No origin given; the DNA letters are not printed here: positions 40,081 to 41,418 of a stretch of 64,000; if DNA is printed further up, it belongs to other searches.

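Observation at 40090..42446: Module D: an uncharacterised two-gene cassette (345-aa protein plus wHTH/PD-(D/E)xK-like 308-aa protein) next to the tRNA. Best candidate for an undescribed defence system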

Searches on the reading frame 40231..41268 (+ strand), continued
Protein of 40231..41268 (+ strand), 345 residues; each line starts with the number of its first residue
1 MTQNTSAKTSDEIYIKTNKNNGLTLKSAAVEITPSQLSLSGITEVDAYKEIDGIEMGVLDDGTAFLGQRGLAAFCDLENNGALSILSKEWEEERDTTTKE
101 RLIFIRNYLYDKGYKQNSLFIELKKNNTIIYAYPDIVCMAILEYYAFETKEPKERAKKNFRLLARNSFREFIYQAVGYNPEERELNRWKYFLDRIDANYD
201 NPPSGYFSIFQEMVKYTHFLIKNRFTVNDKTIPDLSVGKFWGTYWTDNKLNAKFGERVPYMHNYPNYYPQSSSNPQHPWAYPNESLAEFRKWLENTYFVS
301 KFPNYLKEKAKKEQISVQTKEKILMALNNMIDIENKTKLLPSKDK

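Call 97: fold_search(model_id=the predicted structure, library=pdb)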
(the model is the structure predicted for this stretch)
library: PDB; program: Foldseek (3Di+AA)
matches with E <= 10: 124; with E <= 0.001: 0
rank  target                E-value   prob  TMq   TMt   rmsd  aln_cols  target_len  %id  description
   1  8u0g_B                4.3e-01  0.25  0.19  0.27  11.1       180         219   14  Full-length dimer of DNA-Damage Response Protein C from Deinococcus radiodurans - Crystal form xMJ7124 (released 2023-09-06)
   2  7udi_B                8.2e-01  0.14  0.20  0.28  18.2       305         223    9  Full-length dimer of DNA-Damage Response Protein C from Deinococcus radiodurans (released 2023-02-22)
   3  4pdy                  1.1e+00  0.04  0.15  0.15  24.2       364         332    9  Crystal structure of aminoglycoside phosphotransferase from Alicyclobacillus acidocaldarius subsp. acidocaldarius DSM 44 (released 2014-05-07)
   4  3ez2_B                1.3e+00  0.12  0.08  0.07  18.3        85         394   15  Partition protein-ADP complex (released 2009-06-02)
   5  3tdv_A                1.3e+00  0.04  0.14  0.16  24.7       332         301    9  Structure of the GDP complex of wild-type aminoglycoside 2'-phosphotransferase-IIIa (released 2012-03-07)
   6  3ez2_A                1.4e+00  0.11  0.08  0.08  18.6        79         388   15  Partition protein-ADP complex (released 2009-06-02)
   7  7qvb_A                1.6e+00  0.14  0.20  0.29  10.8       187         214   11  Crystal structure of the DNA-binding protein DdrC from Deinococcus radiodurans (released 2022-06-22)
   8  9qcy_A                1.8e+00  0.08  0.12  0.12   6.8       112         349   13  Crystal structure of Rhizobium etli L-asparaginase ReAV S80A mutant (released 2025-07-16)
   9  3rbn_A                1.8e+00  0.04  0.11  0.13  16.0       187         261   14  Crystal structure of MutL protein homolog 1 isoform 1 [Homo sapiens] (released 2011-04-27)
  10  4ye7_B                1.9e+00  0.09  0.15  0.32   8.6       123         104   13  N-terminal domain of Orf22, a Cydia pomonella granulovirus envelope protein (released 2016-03-09)
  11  3ezf                  2.1e+00  0.08  0.09  0.09  15.3        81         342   14  Partition Protein (released 2009-06-02)
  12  8rug_A                2.1e+00  0.07  0.12  0.11   6.9       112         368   13  Crystal structure of Rhizobium etli L-asparaginase ReAV C189A mutant (released 2024-04-17)
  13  8rud_B                2.8e+00  0.06  0.12  0.11   6.9       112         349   13  Crystal structure of Rhizobium etli L-asparaginase ReAV K138A mutant (released 2024-04-17)
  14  8rue_B                2.8e+00  0.06  0.12  0.12   6.9       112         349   13  Crystal structure of Rhizobium etli L-asparaginase ReAV H139A mutant (released 2024-04-17)
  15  8g66_A                2.8e+00  0.06  0.14  0.08  11.7       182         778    8  Structure with SJ3149 (released 2023-12-13)
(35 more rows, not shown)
